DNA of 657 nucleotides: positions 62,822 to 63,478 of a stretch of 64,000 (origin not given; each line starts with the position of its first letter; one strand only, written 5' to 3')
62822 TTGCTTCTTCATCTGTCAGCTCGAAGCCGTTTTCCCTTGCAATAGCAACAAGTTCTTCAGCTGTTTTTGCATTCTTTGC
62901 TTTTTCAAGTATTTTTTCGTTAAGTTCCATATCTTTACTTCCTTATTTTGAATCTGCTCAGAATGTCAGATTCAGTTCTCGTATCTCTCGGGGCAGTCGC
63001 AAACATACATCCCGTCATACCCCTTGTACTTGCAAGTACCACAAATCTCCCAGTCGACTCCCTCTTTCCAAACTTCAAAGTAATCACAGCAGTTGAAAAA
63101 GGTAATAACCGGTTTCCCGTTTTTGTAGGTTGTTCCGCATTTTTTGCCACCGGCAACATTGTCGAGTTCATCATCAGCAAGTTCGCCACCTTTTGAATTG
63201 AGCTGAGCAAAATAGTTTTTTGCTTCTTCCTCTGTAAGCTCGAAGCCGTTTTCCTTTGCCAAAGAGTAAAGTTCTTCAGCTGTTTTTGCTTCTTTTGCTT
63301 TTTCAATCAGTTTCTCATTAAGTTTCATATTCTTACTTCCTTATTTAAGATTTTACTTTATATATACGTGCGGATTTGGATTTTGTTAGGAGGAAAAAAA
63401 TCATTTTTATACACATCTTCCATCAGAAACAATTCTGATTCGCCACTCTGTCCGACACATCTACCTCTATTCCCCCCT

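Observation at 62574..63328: Tandem orphan Nif11-type double-glycine precursors with long Cys-rich cores and a hypervariable loop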

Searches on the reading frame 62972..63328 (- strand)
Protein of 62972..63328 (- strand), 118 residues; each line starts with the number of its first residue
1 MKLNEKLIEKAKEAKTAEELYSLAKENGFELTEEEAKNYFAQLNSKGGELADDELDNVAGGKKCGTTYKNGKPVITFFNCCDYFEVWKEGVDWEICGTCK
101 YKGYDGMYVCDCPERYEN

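Call 3: search_protein_families(library=pfam, proteins=[window:62972-63328:-], max_evalue=1)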
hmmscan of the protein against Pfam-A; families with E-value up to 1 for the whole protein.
window:62972-63328:- (118 aa): 3 families
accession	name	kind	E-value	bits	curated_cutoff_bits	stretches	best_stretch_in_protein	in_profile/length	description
PF07862.16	Nif11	-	3.2e-05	24.6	23.8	1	4-35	16-47/48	Nif11 domain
PF11116.13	DUF2624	-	0.00092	20.4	24.7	1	1-46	1-46/83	Protein of unknown function (DUF2624)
PF00008.33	EGF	-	0.066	13.9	21.5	1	97-117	10-29/32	EGF-like domain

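Call 4: search_protein_families(library=ncbifam, proteins=[window:62972-63328:-], max_evalue=1)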
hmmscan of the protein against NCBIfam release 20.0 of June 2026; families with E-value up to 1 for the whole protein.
window:62972-63328:- (118 aa): 5 families
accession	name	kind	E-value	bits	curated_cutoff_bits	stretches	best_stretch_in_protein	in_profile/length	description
TIGR03798.1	leader_Nif11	subfamily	6.6e-11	42.3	32.3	1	1-61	13-68/68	Nif11-like leader peptide family RiPP precursor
TIGR03793.1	leader_NHLP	domain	0.0097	15.7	50.9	1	5-61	21-77/77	NHLP leader peptide family RiPP precursor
NF038167.1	cyan_ocin_like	subfamily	0.015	15.5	32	1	49-63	10-24/72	CTB family bacteriocin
NF038034.1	lactGbeta_entB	subfamily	0.024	14.9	37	1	50-78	1-29/38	lactococcin G-beta/enterocin 1071B family bacteriocin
TIGR04497.1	GRASP_targ_2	subfamily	0.12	12.5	32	1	43-64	8-29/50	putative ATP-grasp target RiPP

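Call 7: find_encoding_contigs(protein=window:62972-63328:-, flank=10000, max_places=8)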
Protein window:62972-63328:- (118 aa): 6 contigs read that carry it; 6 places shown.
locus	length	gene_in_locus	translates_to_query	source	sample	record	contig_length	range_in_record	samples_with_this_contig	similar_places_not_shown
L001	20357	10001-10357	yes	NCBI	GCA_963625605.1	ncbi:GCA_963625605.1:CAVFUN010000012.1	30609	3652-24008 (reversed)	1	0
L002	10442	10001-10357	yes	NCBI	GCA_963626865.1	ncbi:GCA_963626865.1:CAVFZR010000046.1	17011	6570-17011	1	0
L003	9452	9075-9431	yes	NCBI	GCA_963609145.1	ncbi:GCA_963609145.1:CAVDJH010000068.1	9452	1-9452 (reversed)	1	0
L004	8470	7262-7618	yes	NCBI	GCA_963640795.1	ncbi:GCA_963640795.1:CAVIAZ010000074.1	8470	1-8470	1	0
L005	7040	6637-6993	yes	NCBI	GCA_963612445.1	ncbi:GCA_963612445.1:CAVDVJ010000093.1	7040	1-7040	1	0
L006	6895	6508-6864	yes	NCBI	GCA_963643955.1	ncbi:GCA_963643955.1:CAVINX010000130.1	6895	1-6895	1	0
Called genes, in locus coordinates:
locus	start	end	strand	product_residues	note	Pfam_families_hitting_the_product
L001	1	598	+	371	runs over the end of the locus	PF02463:SMC_N (weak), PF13304:AAA_21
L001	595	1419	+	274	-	-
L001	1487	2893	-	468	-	PF02321:OEP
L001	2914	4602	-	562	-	-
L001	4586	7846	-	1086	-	PF00873:ACR_tran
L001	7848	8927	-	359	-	PF25917:BSH_RND, PF25876:HH_MFP_RND (weak)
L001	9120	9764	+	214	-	-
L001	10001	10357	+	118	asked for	-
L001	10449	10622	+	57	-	-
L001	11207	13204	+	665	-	PF01734:Patatin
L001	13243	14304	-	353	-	PF13428:TPR_14 (faint), PF14559:TPR_19 (faint)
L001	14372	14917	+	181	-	PF02677:QueH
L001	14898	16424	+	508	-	PF13396:PLDc_N, PF13091:PLDc_2, PF00614:PLDc (weak)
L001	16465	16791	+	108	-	PF01371:Trp_repressor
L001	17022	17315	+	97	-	-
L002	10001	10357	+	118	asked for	-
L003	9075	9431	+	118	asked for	-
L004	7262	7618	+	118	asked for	-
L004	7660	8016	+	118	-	PF07862:Nif11 (weak)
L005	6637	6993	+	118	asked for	-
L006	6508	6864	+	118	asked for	-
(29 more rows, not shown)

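Call 8: find_homologous_proteins(query=window:62972-63328:-, max_evalue=0.01)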
Query window:62972-63328:- (118 aa): 224 proteins with E <= 0.01 among 248 candidates; the best 120 are listed.
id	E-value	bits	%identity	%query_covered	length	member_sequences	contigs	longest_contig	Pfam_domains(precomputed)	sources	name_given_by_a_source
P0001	2.8e-73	262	97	100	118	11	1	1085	-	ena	-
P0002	6.1e-39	151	61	100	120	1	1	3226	-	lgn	-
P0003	2.5e-36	143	58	100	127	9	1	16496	-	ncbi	-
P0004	1.1e-35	141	58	100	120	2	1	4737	PF07862.17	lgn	-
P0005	7.5e-35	138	60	100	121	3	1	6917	PF07862.17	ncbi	-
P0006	7.6e-35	138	60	100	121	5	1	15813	PF07862.17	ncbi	-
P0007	9.0e-35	138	58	100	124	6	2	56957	-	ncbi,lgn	-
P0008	1.1e-34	137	58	100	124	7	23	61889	-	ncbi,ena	-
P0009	5.7e-34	135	60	100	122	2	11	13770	PF07862.17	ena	-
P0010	6.3e-34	135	60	100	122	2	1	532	-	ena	-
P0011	2.0e-33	133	55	100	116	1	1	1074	-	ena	-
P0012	2.9e-33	133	60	100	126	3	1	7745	PF07862.17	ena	-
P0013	6.5e-33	132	48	100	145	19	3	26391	PF07862.17,PF11116.14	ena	-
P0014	8.0e-32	128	55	98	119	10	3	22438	-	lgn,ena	-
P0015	1.4e-31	127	57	100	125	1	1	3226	-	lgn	-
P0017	1.6e-28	117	56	100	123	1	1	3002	PF07862.17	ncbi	-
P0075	1.5e-15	76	72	49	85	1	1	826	PF07862.17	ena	-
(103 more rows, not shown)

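Call 10: find_related_loci(query=A1, collection=genome_contigs, flank=10000)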
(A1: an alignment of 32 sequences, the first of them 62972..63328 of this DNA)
Query A1 (118 aa) in genome_contigs; peptide patterns used: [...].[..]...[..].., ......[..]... (x = any residue, [..] = any of these).
599 stretches matched a pattern (row limit reached: there are more); 262 encode a relative of the query (tblastn E <= 1e-3); the best 80 are kept; 78 distinct loci.
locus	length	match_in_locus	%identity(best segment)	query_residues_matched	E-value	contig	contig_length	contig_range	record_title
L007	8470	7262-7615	100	1-118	2e-75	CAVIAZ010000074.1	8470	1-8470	bacterium isolate H07677-L1_cleanbin_000026 genome assembly, contig: Spades_H07677-L1_contig_5254, whole genome shotgun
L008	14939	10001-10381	60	1-118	1e-41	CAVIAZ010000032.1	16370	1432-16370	bacterium isolate H07677-L1_cleanbin_000026 genome assembly, contig: Spades_H07677-L1_contig_1974, whole genome shotgun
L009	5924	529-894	58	1-118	6e-39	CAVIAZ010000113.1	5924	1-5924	bacterium isolate H07677-L1_cleanbin_000026 genome assembly, contig: Spades_H07677-L1_contig_8667, whole genome shotgun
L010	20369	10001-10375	57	1-118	2e-38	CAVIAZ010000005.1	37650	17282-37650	bacterium isolate H07677-L1_cleanbin_000026 genome assembly, contig: Spades_H07677-L1_contig_448, whole genome shotgun s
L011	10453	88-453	57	2-118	8e-38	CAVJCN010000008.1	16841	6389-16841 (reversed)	Absicoccus sp. isolate H07677-L1_cleanbin_000022 genome assembly, contig: Spades_H07677-L1_contig_1873, whole genome sho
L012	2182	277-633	58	2-118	4e-37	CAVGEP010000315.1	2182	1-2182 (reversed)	Alistipes communis isolate H07606-L1_cleanbin_000040 genome assembly, contig: Spades_H07606-L1_contig_31905, whole genom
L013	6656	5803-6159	58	2-118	7e-37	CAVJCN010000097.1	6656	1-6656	Absicoccus sp. isolate H07677-L1_cleanbin_000022 genome assembly, contig: Spades_H07677-L1_contig_7379, whole genome sho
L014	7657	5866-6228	55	2-118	9e-36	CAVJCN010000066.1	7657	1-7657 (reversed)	Absicoccus sp. isolate H07677-L1_cleanbin_000022 genome assembly, contig: Spades_H07677-L1_contig_6094, whole genome sho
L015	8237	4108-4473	54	1-118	1e-34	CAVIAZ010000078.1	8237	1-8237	bacterium isolate H07677-L1_cleanbin_000026 genome assembly, contig: Spades_H07677-L1_contig_5475, whole genome shotgun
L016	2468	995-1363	54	2-118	2e-34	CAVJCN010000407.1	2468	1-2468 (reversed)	Absicoccus sp. isolate H07677-L1_cleanbin_000022 genome assembly, contig: Spades_H07677-L1_contig_27451, whole genome sh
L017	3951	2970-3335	53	1-118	3e-34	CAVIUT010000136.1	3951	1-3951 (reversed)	Eggerthellaceae bacterium isolate H07677-L1_cleanbin_000041 genome assembly, contig: Spades_H07677-L1_contig_14834, whol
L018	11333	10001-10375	52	1-118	3e-33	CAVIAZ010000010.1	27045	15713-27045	bacterium isolate H07677-L1_cleanbin_000026 genome assembly, contig: Spades_H07677-L1_contig_847, whole genome shotgun s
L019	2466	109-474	51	1-118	6e-33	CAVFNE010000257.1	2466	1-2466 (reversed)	Muribaculaceae bacterium isolate H07645-L1_cleanbin_000044 genome assembly, contig: Spades_H07645-L1_contig_20363, whole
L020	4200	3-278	64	8-99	2e-31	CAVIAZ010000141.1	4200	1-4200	bacterium isolate H07677-L1_cleanbin_000026 genome assembly, contig: Spades_H07677-L1_contig_13683, whole genome shotgun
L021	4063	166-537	49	1-118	4e-31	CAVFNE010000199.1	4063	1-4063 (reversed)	Muribaculaceae bacterium isolate H07645-L1_cleanbin_000044 genome assembly, contig: Spades_H07645-L1_contig_11620, whole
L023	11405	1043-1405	57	2-118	1e-36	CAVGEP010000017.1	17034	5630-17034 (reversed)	Alistipes communis isolate H07606-L1_cleanbin_000040 genome assembly, contig: Spades_H07606-L1_contig_2651, whole genome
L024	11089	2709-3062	53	2-118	6e-29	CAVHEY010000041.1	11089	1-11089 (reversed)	Bacteroides stercoris isolate H07682-L1_cleanbin_000030 genome assembly, contig: Spades_H07682-L1_contig_4613, whole gen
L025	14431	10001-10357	50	2-118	8e-29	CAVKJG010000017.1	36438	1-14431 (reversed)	Sphaerochaetaceae bacterium isolate H07689-L1_cleanbin_000002 genome assembly, contig: Spades_H07689-L1_contig_596, whol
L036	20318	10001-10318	51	1-104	5e-25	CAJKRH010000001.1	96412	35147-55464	MAG TPA_asm: uncultured Ruminococcus sp. isolate ERR1190865-bin.22 genome assembly, contig: NODE_139_length_96412_cov_5.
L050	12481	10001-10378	45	2-114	3e-23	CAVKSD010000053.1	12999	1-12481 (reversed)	Bacteroidaceae bacterium isolate G02636-L1_cleanbin_000005 genome assembly, contig: Spades_G02636-L1_contig_1915, whole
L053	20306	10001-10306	51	2-99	3e-23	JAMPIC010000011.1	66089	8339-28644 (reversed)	MAG: Prevotella sp. isolate NALB_7961_1 Scaffold_#11__SCF_011___66089_bp, whole genome shotgun sequence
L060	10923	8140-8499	43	7-111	1e-22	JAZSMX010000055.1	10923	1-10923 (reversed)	MAG: Eubacteriales bacterium isolate T1900044552_TS20190018.MAGScoT_cleanbin_000035 SGB_255_k141_512236, whole genome sh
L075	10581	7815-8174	43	7-111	1e-22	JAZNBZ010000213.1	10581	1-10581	MAG: Candidatus Flemingiibacterium sp. isolate T1900044738_TS20190204.MAGScoT_cleanbin_000026 SGB_2036_k141_76829, whole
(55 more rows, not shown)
